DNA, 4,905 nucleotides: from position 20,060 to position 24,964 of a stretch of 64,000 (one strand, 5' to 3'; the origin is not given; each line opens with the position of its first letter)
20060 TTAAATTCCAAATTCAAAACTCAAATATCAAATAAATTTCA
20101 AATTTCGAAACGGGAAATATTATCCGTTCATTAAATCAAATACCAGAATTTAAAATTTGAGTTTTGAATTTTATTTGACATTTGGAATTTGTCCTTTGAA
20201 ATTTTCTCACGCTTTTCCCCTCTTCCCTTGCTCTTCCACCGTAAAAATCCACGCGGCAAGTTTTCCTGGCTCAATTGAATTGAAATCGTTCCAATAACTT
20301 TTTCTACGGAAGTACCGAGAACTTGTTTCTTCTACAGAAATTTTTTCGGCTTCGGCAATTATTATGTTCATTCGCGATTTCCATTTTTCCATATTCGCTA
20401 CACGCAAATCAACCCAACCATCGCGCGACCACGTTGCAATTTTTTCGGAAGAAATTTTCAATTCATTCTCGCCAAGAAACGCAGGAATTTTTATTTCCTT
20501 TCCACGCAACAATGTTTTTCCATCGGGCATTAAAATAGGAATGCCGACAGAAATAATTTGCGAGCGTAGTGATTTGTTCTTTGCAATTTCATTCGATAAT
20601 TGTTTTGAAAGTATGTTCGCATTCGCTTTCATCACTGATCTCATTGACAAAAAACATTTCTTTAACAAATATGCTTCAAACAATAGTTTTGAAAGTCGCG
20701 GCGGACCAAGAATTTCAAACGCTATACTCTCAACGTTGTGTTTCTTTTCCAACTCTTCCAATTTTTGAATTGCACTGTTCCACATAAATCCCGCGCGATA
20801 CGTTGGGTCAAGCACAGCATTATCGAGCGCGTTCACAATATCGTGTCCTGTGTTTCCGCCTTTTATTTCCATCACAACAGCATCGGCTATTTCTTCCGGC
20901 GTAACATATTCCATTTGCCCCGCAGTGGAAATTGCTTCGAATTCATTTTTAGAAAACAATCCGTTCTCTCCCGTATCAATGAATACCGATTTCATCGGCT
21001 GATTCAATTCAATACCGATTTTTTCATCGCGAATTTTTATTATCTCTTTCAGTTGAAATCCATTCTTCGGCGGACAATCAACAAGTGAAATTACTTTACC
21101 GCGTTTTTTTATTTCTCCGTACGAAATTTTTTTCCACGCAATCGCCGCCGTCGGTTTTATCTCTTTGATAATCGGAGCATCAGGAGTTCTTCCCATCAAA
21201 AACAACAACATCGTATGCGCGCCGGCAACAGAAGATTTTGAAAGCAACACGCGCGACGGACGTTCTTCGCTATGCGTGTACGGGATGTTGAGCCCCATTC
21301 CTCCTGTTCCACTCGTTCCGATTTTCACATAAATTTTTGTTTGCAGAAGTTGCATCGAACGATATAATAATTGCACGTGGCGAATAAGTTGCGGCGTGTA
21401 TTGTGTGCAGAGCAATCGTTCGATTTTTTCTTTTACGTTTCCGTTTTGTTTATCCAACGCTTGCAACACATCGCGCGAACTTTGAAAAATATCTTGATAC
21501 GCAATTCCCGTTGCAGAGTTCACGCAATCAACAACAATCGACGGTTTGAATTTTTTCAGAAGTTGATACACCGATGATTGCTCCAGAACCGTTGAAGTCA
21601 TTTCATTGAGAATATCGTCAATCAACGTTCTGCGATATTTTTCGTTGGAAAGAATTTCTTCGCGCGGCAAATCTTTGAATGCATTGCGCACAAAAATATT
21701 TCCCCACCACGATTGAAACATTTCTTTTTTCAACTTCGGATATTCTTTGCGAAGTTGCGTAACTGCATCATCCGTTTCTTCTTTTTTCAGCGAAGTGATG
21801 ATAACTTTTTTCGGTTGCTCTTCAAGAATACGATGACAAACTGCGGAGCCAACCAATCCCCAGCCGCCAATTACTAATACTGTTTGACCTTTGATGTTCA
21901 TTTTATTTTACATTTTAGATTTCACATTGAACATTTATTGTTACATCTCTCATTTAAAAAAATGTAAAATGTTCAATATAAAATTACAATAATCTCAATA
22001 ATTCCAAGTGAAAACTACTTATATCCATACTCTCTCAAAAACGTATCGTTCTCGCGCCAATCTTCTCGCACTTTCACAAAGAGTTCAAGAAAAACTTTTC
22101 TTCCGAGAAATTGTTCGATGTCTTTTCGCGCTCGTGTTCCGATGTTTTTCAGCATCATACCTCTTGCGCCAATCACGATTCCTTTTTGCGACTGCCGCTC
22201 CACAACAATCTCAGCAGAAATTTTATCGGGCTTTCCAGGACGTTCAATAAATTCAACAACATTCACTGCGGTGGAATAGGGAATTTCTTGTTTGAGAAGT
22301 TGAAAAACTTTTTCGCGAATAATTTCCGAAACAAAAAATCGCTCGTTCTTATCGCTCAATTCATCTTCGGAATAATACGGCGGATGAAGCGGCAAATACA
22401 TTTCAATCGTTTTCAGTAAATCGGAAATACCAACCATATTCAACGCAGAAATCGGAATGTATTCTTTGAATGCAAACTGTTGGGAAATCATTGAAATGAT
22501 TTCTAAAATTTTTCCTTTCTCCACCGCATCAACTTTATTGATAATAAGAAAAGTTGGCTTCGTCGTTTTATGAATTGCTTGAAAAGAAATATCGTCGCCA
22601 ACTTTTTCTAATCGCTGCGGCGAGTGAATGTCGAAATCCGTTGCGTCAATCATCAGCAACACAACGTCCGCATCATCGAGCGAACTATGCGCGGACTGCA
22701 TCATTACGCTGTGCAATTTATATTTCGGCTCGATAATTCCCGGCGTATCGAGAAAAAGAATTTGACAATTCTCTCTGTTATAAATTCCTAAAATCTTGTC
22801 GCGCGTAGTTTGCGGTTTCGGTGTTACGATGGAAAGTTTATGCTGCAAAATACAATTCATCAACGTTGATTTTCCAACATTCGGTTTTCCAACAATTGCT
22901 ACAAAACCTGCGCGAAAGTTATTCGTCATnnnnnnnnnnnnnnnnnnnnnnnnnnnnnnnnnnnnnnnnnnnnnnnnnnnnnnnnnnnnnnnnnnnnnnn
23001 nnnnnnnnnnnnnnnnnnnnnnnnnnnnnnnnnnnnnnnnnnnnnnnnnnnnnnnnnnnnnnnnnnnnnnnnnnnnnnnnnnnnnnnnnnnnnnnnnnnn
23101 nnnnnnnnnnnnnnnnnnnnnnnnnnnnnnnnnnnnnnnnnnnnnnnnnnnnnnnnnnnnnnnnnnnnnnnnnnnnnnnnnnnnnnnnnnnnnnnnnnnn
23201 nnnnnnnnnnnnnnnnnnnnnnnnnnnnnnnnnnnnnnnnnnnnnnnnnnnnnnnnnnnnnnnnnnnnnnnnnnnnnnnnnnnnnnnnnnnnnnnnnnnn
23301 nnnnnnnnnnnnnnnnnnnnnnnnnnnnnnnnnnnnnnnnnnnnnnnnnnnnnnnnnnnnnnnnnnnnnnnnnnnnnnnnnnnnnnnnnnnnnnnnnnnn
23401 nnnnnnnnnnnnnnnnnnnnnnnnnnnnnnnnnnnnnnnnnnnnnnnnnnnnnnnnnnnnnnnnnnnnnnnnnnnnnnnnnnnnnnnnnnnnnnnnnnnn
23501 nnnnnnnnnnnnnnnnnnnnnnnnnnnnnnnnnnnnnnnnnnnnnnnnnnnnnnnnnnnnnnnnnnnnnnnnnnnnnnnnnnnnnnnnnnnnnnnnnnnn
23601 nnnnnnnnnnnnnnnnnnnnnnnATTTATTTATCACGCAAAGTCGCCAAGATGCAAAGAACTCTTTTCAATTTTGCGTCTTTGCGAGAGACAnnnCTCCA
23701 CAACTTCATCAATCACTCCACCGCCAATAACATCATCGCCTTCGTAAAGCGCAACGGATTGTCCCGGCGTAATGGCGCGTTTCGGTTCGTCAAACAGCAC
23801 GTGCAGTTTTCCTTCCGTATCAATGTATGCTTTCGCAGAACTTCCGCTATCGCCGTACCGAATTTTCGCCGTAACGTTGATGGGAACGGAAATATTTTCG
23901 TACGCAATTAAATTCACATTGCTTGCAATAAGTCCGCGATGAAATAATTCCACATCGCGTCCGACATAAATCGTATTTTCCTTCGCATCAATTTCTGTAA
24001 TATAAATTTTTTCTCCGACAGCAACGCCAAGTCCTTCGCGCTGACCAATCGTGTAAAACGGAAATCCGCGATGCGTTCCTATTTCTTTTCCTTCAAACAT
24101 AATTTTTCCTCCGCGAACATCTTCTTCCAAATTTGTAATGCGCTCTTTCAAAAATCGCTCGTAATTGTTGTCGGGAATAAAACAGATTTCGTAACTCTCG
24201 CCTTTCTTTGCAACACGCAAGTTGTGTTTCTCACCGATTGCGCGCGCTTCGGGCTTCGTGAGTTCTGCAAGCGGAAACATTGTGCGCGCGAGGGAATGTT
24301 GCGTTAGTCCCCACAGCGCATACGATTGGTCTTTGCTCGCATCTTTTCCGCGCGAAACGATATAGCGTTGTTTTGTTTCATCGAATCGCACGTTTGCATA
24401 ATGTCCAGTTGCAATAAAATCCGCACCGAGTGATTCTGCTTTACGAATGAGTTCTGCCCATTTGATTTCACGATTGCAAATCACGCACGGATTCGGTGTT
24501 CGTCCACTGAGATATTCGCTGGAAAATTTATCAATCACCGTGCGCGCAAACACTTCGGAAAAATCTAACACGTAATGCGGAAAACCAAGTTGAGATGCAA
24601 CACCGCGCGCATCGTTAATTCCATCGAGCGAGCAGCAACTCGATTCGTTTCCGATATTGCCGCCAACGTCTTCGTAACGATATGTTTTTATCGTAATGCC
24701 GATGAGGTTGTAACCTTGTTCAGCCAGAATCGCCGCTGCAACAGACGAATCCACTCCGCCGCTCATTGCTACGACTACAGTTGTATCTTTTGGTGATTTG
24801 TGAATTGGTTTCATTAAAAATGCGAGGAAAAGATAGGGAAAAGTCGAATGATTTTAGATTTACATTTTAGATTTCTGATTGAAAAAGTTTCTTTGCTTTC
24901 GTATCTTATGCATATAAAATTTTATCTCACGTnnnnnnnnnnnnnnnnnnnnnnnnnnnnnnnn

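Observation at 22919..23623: Catalytically degenerate 3-hydroxyacyl-CoA dehydrogenase homolog overlapping era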

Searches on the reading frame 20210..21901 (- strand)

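Call 3: search_protein_families(library=pfam, proteins=[window:20210-21901:-], max_evalue=1)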
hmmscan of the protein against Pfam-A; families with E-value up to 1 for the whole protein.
window:20210-21901:- (564 aa): 9 families
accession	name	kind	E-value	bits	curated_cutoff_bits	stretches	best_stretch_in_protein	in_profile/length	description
PF02719.21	Polysacc_synt_2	-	0.00059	19.5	20.2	1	8-59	1-52/293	Polysaccharide biosynthesis protein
PF01370.27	Epimerase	-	0.0021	17.9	20.9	1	8-45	1-38/240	NAD dependent epimerase/dehydratase family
PF23441.1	SDR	-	0.041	13.7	27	1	6-58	8-60/258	SDR-like rossmann domain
PF08659.16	KR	-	0.054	13.9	22.6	1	7-50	2-48/180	KR domain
PF13241.12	NAD_binding_7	-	0.057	14.4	22.1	1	1-58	3-59/104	Putative NAD(P)-binding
PF11036.13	YqgB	-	0.075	13.2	24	1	104-127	14-37/43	Virulence promoting factor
PF06276.17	FhuF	-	0.15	13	25.2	0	373-428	111-159/161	Ferric iron reductase FhuF-like transporter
PF00106.31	adh_short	-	0.19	11.6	26.6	1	6-53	1-47/195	short chain dehydrogenase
PF08998.16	Epsilon_antitox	-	0.34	11.7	25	1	87-152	1-71/82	Bacterial epsilon antitoxin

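Call 4: search_protein_families(library=ncbifam, proteins=[window:20210-21901:-], max_evalue=1)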
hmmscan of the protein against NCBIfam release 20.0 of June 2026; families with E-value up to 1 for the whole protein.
window:20210-21901:- (564 aa): 23 families
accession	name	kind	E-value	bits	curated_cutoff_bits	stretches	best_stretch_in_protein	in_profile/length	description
NF006619.0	PRK09186.1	equivalog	9.2e-06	25.4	255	1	3-60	2-58/256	oxidoreductase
NF053786.1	DcplherypntRedDprE2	equivalog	0.0002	21.1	250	1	5-53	8-56/252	decaprenylphospho-beta-D-erythro-pentofuranosid-2-ulose 2-reductase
NF005449.0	PRK07041.1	equivalog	0.0045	16.9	257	1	2-53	4-54/240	SDR family oxidoreductase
NF050062.1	FlagModPtmA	equivalog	0.0064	16.1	350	1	4-57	3-52/256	flagellin modification protein PtmA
NF006132.0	PRK08277.1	subfamily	0.0089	15.4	281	1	2-53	7-57/280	D-mannonate oxidoreductase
NF006118.0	PRK08264.1-4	subfamily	0.011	15.2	279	1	1-45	1-45/244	SDR family oxidoreductase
NF005559.1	PRK07231.1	subfamily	0.013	15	215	1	3-52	2-50/249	glucose 1-dehydrogenase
NF009466.0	PRK12826.1-2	subfamily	0.013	14.9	222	1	6-60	4-58/248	3-oxoacyl-ACP reductase FabG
TIGR03206.1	benzo_BadH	equivalog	0.014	14.8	431.2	1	3-51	1-48/250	2-hydroxycyclohexanecarboxyl-CoA dehydrogenase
NF052562.1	RADHDNL4305835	equivalog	0.028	13.9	400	1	3-54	5-55/252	NADP-dependent (R)-specific alcohol dehydrogenase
NF033844.1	small_YqgB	equivalog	0.037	14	35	1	104-127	14-37/40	acid stress response protein YqgB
NF006194.0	PRK08324.2-2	equivalog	0.056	12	686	1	3-56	437-489/703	bifunctional aldolase/short-chain dehydrogenase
NF009050.0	PRK12384.1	equivalog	0.066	12.8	307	1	5-62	2-58/259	sorbitol-6-phosphate dehydrogenase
TIGR04130.1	FnlA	equivalog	0.07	12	730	1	4-58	3-53/337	UDP-N-acetylglucosamine 4,6-dehydratase/5-epimerase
NF006070.0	PRK08213.1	subfamily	0.088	12.3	279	1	2-52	9-58/259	gluconate 5-dehydrogenase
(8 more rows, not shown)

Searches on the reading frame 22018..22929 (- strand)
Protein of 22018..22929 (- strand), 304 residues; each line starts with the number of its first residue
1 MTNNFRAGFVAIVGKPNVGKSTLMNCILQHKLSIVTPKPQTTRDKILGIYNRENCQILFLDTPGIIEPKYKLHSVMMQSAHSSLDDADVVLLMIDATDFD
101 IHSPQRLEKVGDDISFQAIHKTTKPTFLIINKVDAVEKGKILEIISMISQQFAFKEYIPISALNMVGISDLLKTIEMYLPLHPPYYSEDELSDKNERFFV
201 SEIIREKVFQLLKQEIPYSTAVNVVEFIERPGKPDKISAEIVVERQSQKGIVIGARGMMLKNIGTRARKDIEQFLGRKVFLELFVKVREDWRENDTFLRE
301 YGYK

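Call 3: search_protein_families(library=pfam, proteins=[window:22018-22929:-], max_evalue=1)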
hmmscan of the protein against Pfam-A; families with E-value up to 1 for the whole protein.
window:22018-22929:- (304 aa): 21 families
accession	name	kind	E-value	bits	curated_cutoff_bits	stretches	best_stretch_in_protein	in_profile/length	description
PF01926.29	MMR_HSR1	-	7.3e-26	90.9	21.9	1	10-132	2-113/113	50S ribosome-binding GTPase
PF07650.23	KH_2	-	2.1e-18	66.3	22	1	215-292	1-78/78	KH domain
PF00009.33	GTP_EFTU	-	5.8e-12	46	26.5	2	52-180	66-187/188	Elongation factor Tu GTP binding domain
PF02421.24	FeoB_N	-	8.8e-11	42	27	1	10-175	3-156/156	Ferrous iron transport protein B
PF00350.29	Dynamin_N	-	3.2e-06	27.7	27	1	10-43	1-34/168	Dynamin family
PF02492.25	cobW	-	3.4e-06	27.2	20.7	1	49-145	77-165/180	CobW/HypB/UreG, nucleotide-binding domain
PF04548.22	AIG1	-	2.1e-05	24.4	27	1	11-108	4-105/212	AIG1 family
PF10662.15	PduV-EutP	-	0.00018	21.8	21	1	11-176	5-142/143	Ethanolamine utilisation - propanediol utilisation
PF03193.22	RsgA_GTPase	-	0.00081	19.7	30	1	4-66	103-169/174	RsgA GTPase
PF19993.5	DO-GTPase2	-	0.001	19.2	27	0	9-27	2-20/226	Double-GTPase 2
PF20720.3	nSTAND3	-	0.0014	18.7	27.2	1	8-61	18-72/155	Novel STAND NTPase 3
PF00071.28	Ras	-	0.0016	18.5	21.6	1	10-175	2-156/162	Ras family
PF16897.10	MMR_HSR1_Xtn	-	0.0018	18.7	35.2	1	124-179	56-104/106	C-terminal region of MMR_HSR1 domain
PF13401.12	AAA_22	-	0.0022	18.7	27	1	6-147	4-106/130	AAA domain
PF24883.2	NPHP3_N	-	0.025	15.2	24.8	1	8-151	23-149/164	Nephrocystin 3, N-terminal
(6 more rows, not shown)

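Call 4: search_protein_families(library=ncbifam, proteins=[window:22018-22929:-], max_evalue=1)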
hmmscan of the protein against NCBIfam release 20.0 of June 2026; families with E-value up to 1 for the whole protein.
window:22018-22929:- (304 aa): 40 families (the best 25 are shown)
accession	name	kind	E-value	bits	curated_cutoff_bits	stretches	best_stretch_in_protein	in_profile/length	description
NF000908.1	PRK00089.1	equivalog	1.4e-109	365.9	237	1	5-303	1-291/291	GTPase Era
TIGR00436.1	era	equivalog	4.9e-81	272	116.25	1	8-286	1-270/270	GTPase Era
TIGR03594.1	GTPase_EngA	equivalog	1.1e-32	113.6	306.7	1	10-182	3-163/432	ribosome biogenesis GTPase Der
NF003661.0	PRK05291.1-3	equivalog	8.6e-24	84.7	380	1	5-177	213-368/448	tRNA uridine-5-carboxymethylaminomethyl(34) synthesis GTPase MnmE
TIGR00231.1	small_GTP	domain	2.4e-22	79.4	42.5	1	9-176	5-163/164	GTP-binding protein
TIGR00450.1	mnmE_trmE_thdF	equivalog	5.8e-21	75.1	252.6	1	10-145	212-338/446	tRNA uridine-5-carboxymethylaminomethyl(34) synthesis GTPase MnmE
NF002828.0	PRK03003.1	equivalog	1e-20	73.8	631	1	8-185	41-206/477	ribosome biogenesis GTPase Der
NF007071.0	PRK09518.1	equivalog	6.2e-18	64.7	953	1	7-178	271-430/706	bifunctional cytidylate kinase/GTPase Der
TIGR03918.1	GTP_HydF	equivalog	5.4e-17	61.7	325.55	1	9-180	9-168/392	[FeFe] hydrogenase H-cluster maturation GTPase HydF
TIGR02729.1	Obg_CgtA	equivalog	6.5e-16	58.3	280.25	1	10-176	160-325/329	Obg family GTPase CgtA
NF008955.0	PRK12297.1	equivalog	4.6e-14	52.2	406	1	10-210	162-360/429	GTPase ObgE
NF008956.1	PRK12299.1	equivalog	5e-14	52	300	1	10-177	161-323/327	GTPase ObgE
TIGR03596.1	GTPase_YlqF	equivalog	8.1e-14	51.6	208.2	1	10-75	121-183/276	ribosome biogenesis GTPase YlqF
TIGR03156.1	GTP_HflX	equivalog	2.9e-12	46.2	216.75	1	9-178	191-350/351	GTPase HflX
TIGR03598.1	GTPase_YsxC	equivalog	2.9e-11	43.4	124.45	1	10-175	21-185/186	ribosome biogenesis GTP-binding protein YihA/YsxC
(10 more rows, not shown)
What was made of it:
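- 22015..22929 (-): era (GTPase Era, 304 aa), immediately downstream on the same strand. NF000908 at E=1e-109; MMR_HSR1 plus KH_2 domains (calls 3, 4).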

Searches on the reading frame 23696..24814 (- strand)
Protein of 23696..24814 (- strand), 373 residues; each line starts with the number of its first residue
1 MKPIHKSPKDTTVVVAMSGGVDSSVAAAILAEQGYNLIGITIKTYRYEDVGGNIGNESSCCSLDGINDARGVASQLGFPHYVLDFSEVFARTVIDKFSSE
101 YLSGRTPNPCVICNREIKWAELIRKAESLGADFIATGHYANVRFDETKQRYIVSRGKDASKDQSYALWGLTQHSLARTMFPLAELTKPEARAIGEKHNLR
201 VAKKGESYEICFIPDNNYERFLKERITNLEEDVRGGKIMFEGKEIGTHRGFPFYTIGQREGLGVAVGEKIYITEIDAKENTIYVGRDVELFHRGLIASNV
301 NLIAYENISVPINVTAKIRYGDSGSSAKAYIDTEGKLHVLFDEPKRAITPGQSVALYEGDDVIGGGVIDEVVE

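Call 3: search_protein_families(library=pfam, proteins=[window:23696-24814:-], max_evalue=1)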
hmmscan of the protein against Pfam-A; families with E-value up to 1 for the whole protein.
window:23696-24814:- (373 aa): 10 families
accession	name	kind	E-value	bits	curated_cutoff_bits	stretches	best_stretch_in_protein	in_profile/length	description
PF03054.22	tRNA_Me_trans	-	8.3e-68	228.5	20.6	1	12-214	2-201/202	tRNA methyl transferase HUP domain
PF20258.4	tRNA_Me_trans_C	-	1.4e-17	64.2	20.6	1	293-368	2-77/77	Aminomethyltransferase beta-barrel domain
PF20259.3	tRNA_Me_trans_M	-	4.3e-16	58.7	27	1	221-286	3-66/66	tRNA methyl transferase PRC-barrel domain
PF00733.27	Asn_synthase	-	0.00035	20.8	21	1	10-87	17-81/354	Asparagine synthase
PF24167.1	DUF7411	-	0.0023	18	28.7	1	13-97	3-70/194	Family of unknown function (DUF7411)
PF00764.25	Arginosuc_synth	-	0.0047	17.4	27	1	13-44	2-34/162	Arginosuccinate synthase N-terminal HUP domain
PF06508.19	QueC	-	0.0059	16.6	22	1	13-43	2-32/210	Queuosine biosynthesis protein QueC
PF02540.23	NAD_synthase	-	0.012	15.2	21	1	11-31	19-39/242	NAD synthase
PF02568.20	ThiI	-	0.026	14.5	20.5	1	12-46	5-39/197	Thiamine biosynthesis protein (ThiI)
PF01171.26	ATP_bind_3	-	0.12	12.5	27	0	13-33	2-22/182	PP-loop family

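Call 4: search_protein_families(library=ncbifam, proteins=[window:23696-24814:-], max_evalue=1)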
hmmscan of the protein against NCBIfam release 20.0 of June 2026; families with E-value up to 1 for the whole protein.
window:23696-24814:- (373 aa): 25 families
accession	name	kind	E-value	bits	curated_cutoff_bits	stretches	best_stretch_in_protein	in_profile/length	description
NF001138.1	PRK00143.1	equivalog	2.1e-122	408.4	284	1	12-368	1-345/345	tRNA 2-thiouridine(34) synthase MnmA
TIGR00420.1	trmU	equivalog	4.6e-96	321.8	236.95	1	12-368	2-351/351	tRNA 2-thiouridine(34) synthase MnmA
NF011258.0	PRK14664.1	equivalog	5.2e-81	272.5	680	1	9-368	4-345/362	tRNA 2-thiouridine(34) synthase MnmA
NF011259.0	PRK14665.1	equivalog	6.7e-74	249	364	1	9-368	4-358/360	tRNA 2-thiouridine(34) synthase MnmA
TIGR00268.2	TIGR00268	equivalog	1.3e-05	24.7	150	1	12-138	15-119/259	ATP-dependent sacrificial sulfur transferase LarE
NF003385.0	PRK04527.1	equivalog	0.00012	20.8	603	1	11-145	4-129/401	argininosuccinate synthase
TIGR02432.1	lysidine_TilS_N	equivalog_domain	0.00016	21.7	93.6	2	115-201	84-167/189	tRNA lysidine(34) synthetase TilS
NF000848.1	PRK00074.1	equivalog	0.00035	19.3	400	1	4-32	207-235/512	glutamine-hydrolyzing GMP synthase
TIGR00884.1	guaA_Cterm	equivalog_domain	0.00039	19.8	338.75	1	3-32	9-38/310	glutamine-hydrolyzing GMP synthase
NF010392.0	PRK13820.1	equivalog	0.001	18.2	512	1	11-94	3-73/395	argininosuccinate synthase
TIGR00364.1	TIGR00364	equivalog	0.0013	18.4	150.3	1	14-43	2-31/201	7-cyano-7-deazaguanine synthase QueC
NF011155.0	PRK14561.1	equivalog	0.0018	18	207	1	13-96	3-69/195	hypothetical protein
NF049949.1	tRNAsynTtuAPyrococ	equivalog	0.002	17.3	450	1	9-138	46-155/292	tRNA-5-methyluridine(54) 2-sulfurtransferase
TIGR01536.1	asn_synth_AEB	equivalog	0.0021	17.1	267.1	1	10-87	252-317/517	asparagine synthase (glutamine-hydrolyzing)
TIGR00032.1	argG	equivalog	0.0043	16.4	268.2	1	13-43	2-32/394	argininosuccinate synthase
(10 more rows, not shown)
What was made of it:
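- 23693..24814 (-): mnmA (tRNA 2-thiouridine(34) synthase, 373 aa), upstream on the same strand with a 69-nt gap. NF001138 at E=2e-122 (call 4).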

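Call 39: find_related_loci(query=window:23696-24814:-, collection=metagenome_contigs, flank=5000)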
Query window:23696-24814:- (373 aa) in metagenome_contigs; peptide patterns used: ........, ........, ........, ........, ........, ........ (x = any residue, [..] = any of these).
212 stretches matched a pattern; 74 encode a relative of the query (tblastn E <= 1e-3); 74 distinct loci.
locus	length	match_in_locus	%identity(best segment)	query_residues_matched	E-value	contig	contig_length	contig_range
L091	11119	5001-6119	91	1-373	0e+0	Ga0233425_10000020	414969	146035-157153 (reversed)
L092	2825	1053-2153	67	4-370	0e+0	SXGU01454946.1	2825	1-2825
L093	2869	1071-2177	59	4-373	3e-165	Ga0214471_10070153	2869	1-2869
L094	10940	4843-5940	59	6-372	1e-154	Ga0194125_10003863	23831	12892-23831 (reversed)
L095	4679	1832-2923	60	9-373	5e-156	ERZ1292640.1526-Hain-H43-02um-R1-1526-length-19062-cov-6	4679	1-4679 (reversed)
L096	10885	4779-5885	59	4-373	3e-152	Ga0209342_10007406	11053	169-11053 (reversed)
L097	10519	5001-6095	58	4-369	2e-151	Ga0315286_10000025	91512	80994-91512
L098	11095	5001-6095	58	4-369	2e-151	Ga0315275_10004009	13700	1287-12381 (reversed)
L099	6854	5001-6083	61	12-373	5e-151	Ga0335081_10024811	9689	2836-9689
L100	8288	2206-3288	61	12-373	5e-151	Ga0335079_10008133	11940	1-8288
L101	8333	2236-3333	58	7-373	1e-150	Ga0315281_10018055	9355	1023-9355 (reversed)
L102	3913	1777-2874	58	7-373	3e-154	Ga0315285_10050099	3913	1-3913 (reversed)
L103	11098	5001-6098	58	7-373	9e-150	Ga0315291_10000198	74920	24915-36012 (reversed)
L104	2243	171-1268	57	6-372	4e-160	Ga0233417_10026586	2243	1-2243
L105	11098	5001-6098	58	7-373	9e-150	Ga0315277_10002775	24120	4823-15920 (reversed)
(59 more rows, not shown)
